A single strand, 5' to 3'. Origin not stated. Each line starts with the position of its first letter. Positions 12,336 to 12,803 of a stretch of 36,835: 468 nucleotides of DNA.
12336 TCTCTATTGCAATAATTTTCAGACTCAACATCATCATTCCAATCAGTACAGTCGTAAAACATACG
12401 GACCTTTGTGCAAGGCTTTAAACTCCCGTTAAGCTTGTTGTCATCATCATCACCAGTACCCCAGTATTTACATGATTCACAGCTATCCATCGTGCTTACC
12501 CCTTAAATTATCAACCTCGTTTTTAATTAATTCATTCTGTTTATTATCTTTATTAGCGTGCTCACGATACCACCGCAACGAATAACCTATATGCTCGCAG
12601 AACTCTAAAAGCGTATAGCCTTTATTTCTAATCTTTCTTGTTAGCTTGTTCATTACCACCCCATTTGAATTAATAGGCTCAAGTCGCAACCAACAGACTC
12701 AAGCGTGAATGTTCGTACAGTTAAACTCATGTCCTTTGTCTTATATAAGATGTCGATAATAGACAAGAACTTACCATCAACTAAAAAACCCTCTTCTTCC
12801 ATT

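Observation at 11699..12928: Opposite-strand six-gene accessory island splits the head-morphogenesis module (acr-aca-like layout)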

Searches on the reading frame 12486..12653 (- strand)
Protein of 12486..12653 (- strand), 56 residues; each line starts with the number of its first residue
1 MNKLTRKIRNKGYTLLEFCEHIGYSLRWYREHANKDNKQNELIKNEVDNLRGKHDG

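Call 6: search_protein_families(library=pfam, max_evalue=1, proteins=[window:12486-12653:-])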
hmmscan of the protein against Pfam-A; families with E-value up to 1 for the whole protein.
seq(56 aa): 0 families

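Call 7: search_protein_families(library=phrogs, max_evalue=1, proteins=[window:12486-12653:-])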
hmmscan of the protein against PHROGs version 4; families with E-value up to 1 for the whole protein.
seq(56 aa): 3 families
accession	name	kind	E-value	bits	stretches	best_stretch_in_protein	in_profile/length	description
phrog_26851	-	unknown function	0.011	17.3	1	13-53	10-49/59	-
phrog_34797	-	unknown function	0.1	13.4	1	36-52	13-28/42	-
phrog_17112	-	unknown function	0.11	13.8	1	13-36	42-65/84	-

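Call 32: find_related_loci(query=A3, collection=viral_contigs, flank=5000)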
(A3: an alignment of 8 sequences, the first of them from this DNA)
Query A3 (56 aa) in viral_contigs; peptide patterns used: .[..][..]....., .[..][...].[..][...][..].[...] (x = any residue, [..] = any of these).
71 stretches matched a pattern; 33 encode a relative of the query (tblastn E <= 1e-3); 33 distinct loci.
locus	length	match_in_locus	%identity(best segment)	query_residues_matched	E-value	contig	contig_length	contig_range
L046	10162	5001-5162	87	1-54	1e-28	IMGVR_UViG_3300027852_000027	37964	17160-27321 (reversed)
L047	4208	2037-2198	80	1-54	6e-26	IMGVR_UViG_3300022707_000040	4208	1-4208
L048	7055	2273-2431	83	1-53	6e-26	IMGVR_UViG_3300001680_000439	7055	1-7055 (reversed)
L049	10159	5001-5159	77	1-53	5e-26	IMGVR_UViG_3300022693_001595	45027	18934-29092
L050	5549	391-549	83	1-53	1e-25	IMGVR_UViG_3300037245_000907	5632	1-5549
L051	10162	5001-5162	81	1-54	1e-25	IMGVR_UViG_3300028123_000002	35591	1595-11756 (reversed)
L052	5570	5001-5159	79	1-53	1e-24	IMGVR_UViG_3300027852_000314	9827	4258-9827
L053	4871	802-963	78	1-54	3e-24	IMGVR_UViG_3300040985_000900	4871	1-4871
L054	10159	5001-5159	79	1-53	6e-24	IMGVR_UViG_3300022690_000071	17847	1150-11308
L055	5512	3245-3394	78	1-50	4e-23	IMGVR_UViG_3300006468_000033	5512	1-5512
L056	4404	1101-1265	64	1-55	4e-21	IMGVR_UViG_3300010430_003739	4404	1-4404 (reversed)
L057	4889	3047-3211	64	1-55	4e-21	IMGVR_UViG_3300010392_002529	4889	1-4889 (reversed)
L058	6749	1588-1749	67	1-53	4e-20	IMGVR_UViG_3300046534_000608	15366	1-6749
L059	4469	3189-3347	62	1-53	9e-20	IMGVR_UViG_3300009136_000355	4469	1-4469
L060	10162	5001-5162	67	1-53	1e-19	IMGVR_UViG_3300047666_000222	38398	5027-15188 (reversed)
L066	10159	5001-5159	58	1-53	2e-16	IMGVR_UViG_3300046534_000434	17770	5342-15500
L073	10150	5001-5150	40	1-50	9e-11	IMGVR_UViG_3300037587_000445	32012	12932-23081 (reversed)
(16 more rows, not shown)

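Call 49: find_homologous_proteins(query=A5, max_evalue=0.001)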
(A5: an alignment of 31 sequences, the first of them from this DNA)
Query A5 (31 sequences) (56 aa, profile of the alignment): 210 proteins with E <= 0.001 among 505 candidates; the best 120 are listed.
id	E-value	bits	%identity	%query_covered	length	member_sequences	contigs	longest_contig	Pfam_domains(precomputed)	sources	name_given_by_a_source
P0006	6.2e-29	117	84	89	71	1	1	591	-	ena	-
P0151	1.2e-27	113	79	95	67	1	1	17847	-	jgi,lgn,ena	-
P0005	3.0e-27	112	78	96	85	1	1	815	-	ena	-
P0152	3.0e-27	112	73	100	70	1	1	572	-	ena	-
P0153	4.6e-27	111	85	95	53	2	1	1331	-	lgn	-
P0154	1.2e-26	110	80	96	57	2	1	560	-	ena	-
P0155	1.2e-26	110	85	95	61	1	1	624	-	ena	-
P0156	1.3e-26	110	81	95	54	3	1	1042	-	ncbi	-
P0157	1.4e-26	110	79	95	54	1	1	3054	-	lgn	-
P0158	1.9e-26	109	82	89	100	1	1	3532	-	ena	-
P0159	2.8e-26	109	62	98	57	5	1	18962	-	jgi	jgi:hypothetical protein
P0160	5.4e-26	108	74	95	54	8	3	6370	-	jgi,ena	jgi:hypothetical protein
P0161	5.7e-26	108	83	95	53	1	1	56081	-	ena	-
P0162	6.1e-26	108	87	96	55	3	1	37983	-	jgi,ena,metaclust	metaclust:\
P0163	7.6e-26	108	81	96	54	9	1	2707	-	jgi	jgi:hypothetical protein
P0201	8.3e-24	101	75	95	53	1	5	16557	-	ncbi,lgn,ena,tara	tara:strand:+ start:6825 stop:6986 length:162 start_codon:yes stop_codon:yes gene_type:complete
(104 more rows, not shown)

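Call 50: find_encoding_contigs(protein=P0161, flank=8000, max_places=2)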
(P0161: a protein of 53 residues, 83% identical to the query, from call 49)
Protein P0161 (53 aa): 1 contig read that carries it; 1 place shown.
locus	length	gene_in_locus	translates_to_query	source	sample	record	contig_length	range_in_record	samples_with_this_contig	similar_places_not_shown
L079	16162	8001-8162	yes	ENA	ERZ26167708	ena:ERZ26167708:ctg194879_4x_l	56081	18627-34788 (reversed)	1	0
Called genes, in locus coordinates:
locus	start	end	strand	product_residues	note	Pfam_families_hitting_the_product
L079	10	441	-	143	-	-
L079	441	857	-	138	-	PF06199:Phage_tail_2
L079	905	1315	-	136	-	PF13554:Phage_tail_terminator_5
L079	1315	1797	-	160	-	-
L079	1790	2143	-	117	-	-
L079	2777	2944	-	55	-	-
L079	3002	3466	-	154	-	-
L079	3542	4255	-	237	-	-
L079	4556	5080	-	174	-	-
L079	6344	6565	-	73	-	PF20036:Gp13-like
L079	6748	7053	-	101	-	-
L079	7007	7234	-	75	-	-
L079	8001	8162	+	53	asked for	-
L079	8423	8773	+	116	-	-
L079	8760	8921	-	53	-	-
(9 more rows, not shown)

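Call 51: find_encoding_contigs(protein=P0201, flank=8000, max_places=3)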
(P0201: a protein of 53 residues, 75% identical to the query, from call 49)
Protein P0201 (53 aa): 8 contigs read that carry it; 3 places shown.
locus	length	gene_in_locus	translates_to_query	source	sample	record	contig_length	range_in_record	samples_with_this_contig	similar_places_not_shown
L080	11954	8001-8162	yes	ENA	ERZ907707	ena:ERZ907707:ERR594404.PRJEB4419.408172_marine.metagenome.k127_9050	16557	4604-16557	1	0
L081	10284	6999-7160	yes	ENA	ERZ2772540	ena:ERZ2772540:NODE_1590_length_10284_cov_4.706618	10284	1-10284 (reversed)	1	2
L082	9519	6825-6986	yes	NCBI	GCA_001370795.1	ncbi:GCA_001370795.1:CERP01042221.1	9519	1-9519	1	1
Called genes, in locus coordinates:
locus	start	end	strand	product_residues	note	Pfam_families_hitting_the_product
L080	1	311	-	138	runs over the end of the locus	PF13554:Phage_tail_terminator_5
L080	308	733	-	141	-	-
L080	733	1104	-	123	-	-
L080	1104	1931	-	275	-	PF20557:DnaT_2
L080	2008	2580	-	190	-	-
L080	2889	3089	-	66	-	-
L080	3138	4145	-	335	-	PF20036:Gp13-like (weak)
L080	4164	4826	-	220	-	-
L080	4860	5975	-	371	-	PF04233:Phage_Mu_F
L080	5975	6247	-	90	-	-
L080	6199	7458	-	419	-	PF13264:DUF4055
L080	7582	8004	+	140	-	-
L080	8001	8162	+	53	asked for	-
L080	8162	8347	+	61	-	-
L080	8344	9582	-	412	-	PF04466:Terminase_3, PF03237:Terminase_6N, PF17288:Terminase_3C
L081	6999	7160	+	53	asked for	-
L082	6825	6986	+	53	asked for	-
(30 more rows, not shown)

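Call 55: search_solved_structures(query=A6, max_evalue=10, show_alignments=2)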
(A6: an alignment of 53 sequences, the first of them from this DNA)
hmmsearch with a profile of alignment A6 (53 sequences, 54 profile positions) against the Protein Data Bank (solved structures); distinct sequences matched with E-value up to 10: 7.
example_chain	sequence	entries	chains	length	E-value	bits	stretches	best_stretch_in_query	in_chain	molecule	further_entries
1fs1_A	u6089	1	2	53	0.61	13.2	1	15-37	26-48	CYCLIN A/CDK2-ASSOCIATED P19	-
1ldk_E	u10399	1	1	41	0.68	13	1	15-35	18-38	SKP2-like protein type gamma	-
6ur7_A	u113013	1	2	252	1.1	12.4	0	26-42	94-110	Sel1 repeat family protein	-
7y8d_A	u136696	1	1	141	1.3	12.1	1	6-27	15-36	Bcl-2-like protein 1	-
1x4s_A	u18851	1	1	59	1.7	11.8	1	19-33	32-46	Zinc finger HIT domain containing protein 2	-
2onc_A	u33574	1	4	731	4.1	10.5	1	10-44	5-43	Dipeptidyl peptidase 4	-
9lbt_A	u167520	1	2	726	8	9.6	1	11-44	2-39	Dipeptidyl peptidase 4 soluble form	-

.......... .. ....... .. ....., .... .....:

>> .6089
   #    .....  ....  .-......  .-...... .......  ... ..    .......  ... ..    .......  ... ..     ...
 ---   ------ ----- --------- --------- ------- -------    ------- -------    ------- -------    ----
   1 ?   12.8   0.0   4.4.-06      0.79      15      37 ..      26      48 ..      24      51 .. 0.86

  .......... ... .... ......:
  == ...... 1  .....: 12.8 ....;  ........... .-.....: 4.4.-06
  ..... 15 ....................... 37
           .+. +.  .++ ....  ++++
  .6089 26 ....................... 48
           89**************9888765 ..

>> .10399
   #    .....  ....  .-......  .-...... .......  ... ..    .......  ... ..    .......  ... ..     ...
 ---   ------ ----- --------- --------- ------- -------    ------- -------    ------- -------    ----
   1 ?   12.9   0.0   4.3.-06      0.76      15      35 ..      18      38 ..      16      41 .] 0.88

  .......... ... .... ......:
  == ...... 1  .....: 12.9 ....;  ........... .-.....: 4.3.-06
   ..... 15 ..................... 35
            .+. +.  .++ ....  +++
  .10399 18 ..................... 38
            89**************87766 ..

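Call 66: predict_structure(alignment_id=A6)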
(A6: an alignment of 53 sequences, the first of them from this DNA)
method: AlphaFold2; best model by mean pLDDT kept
length: 56 residues; sequences in the alignment: 53
mean_pLDDT: 89.7   pTM: 0.70
mean pLDDT of the five models: 89.7, 89.3, 88.6, 88.4, 88.3
residues with pLDDT >= 90: 40; 70-90: 13; 50-70: 3; < 50: 0
segments of 3 or more residues with pLDDT < 50: none
pLDDT, mean of each block of 10 residues (from residue 1): 86 94 94 90 94 77
secondary structure, 60 per line:
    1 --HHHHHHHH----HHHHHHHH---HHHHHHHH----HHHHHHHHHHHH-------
elements in order: H3-10 H15-22 H26-33 H38-49

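Call 70: search_protein_families(library=padloc, max_evalue=1, proteins=[window:12486-12653:-])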
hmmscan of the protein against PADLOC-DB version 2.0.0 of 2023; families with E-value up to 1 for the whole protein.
seq(56 aa): 0 families

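Call 71: search_protein_families(library=ncbifam, max_evalue=1, proteins=[window:12486-12653:-])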
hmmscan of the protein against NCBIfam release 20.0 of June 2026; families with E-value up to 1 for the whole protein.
seq(56 aa): 0 families

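Call 72: fold_search(model_id=the predicted structure, library=pdb)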
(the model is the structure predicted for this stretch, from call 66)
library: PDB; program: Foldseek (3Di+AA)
matches with E <= 10: 32; with E <= 0.001: 0
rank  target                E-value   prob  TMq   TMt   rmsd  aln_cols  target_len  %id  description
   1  7f9i_B                6.2e-01  0.60  0.60  0.51   6.3        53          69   19  The apo-form structure of EnrR (released 2022-05-11)
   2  28tn_B                8.1e-01  0.72  0.61  0.53   3.1        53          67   17  Structure of a lambda repressor-like protein from Escherichia coli (released 2026-03-11)
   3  28tn_D                1.1e+00  0.54  0.58  0.51   3.1        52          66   15  Structure of a lambda repressor-like protein from Escherichia coli (released 2026-03-11)
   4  7f9i_A                1.1e+00  0.44  0.56  0.49   2.5        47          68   19  The apo-form structure of EnrR (released 2022-05-11)
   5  28tn_C                1.9e+00  0.41  0.60  0.54   2.9        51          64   16  Structure of a lambda repressor-like protein from Escherichia coli (released 2026-03-11)
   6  7vjn_A                2.2e+00  0.51  0.63  0.53   2.8        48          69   17  Crystal structure of anti-CRISPR-associated protein Aca1 in Pseudomonas phage JBD30 (released 2021-10-13)
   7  7vjm_A                2.2e+00  0.38  0.57  0.45   4.3        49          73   18  Aca1 in complex with 19bp palindromic DNA substrate (released 2021-10-13)
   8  4fbi_A                3.3e+00  0.30  0.59  0.47   2.6        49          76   18  Crystal Structure of an R46A mutant of the Restriction-Modification Controller Protein C.Esp1396I (Trigonal Form) (released 2013-04-10)
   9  7fa3_B                3.6e+00  0.30  0.59  0.47   4.5        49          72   18  Selenomethionine-derived structure of Aca1 in Pseudomonas phage JBD30 (released 2021-07-21)
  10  4i6t_A                3.6e+00  0.18  0.54  0.43   3.1        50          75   22  Crystal Structure of a T36A mutant of the Restriction-Modification Controller Protein C.Esp1396I (released 2013-11-13)
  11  2wiu_B                3.8e+00  0.23  0.58  0.48   3.0        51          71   14  Mercury-modified bacterial persistence regulator hipBA (released 2009-07-28)
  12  1gyz_MODEL_1_A        3.8e+00  0.10  0.42  0.41   4.4        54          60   17  Bacterial ribosomal protein L20 from Aquifex aeolicus (released 2002-05-10)
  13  7vjn_B                4.1e+00  0.30  0.62  0.50   4.6        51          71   18  Crystal structure of anti-CRISPR-associated protein Aca1 in Pseudomonas phage JBD30 (released 2021-10-13)
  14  7t8i_A                4.1e+00  0.21  0.57  0.51   3.2        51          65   18  Crystal structure of the ImmR transcriptional regulator DNA-binding domain of Bacillus subtilis (released 2022-03-16)
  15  2b5a_A                6.1e+00  0.15  0.54  0.42   3.1        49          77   18  C.BclI, Control Element of the BclI Restriction-Modification System (released 2006-01-03)
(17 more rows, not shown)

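Call 74: find_related_loci(query=A6, collection=genome_contigs, flank=8000)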
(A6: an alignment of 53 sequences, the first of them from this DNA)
Query A6 (56 aa) in genome_contigs; peptide patterns used: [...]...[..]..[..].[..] (x = any residue, [..] = any of these).
32 stretches matched a pattern; 2 encode a relative of the query (tblastn E <= 1e-3); 2 distinct loci.
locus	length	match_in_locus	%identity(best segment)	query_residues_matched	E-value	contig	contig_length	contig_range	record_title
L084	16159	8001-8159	81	1-53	5e-26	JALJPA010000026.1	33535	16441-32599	MAG: Colwellia sp. isolate ALOHA_DT_125 DT-Colwellia-7_26, whole genome shotgun sequence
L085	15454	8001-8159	45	1-53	5e-12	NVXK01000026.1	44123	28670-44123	MAG: Robiginitomaculum sp. isolate NORP13 Contig_source1382A_2134, whole genome shotgun sequence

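Call 79: find_related_loci(query=A6, collection=metagenome_contigs, flank=5000)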
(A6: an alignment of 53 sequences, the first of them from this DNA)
Query A6 (56 aa) in metagenome_contigs; peptide patterns used: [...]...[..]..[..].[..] (x = any residue, [..] = any of these).
86 stretches matched a pattern; 47 encode a relative of the query (tblastn E <= 1e-3); 47 distinct loci.
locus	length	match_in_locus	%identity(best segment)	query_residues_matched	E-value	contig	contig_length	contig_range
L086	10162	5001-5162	87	1-54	1e-28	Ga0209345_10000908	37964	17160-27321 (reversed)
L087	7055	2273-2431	83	1-53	6e-26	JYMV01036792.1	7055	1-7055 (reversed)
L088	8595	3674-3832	83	1-53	9e-26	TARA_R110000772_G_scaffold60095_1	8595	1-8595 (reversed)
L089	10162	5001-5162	81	1-54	1e-25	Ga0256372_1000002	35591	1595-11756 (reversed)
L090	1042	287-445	81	1-53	6e-26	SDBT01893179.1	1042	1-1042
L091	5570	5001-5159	79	1-53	1e-24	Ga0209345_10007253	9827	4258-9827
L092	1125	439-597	81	1-53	2e-24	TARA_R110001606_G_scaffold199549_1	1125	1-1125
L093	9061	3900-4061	76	1-54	6e-24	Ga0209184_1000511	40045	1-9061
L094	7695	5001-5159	75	1-53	3e-23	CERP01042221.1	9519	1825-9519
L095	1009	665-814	80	1-50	2e-23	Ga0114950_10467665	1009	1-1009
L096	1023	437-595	74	1-53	3e-23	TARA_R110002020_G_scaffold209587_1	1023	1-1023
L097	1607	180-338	74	1-53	6e-23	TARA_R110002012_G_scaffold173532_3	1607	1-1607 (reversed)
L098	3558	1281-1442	72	1-53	3e-22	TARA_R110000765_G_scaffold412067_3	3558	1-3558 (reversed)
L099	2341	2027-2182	71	1-52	1e-20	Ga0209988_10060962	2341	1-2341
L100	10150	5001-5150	64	1-50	3e-20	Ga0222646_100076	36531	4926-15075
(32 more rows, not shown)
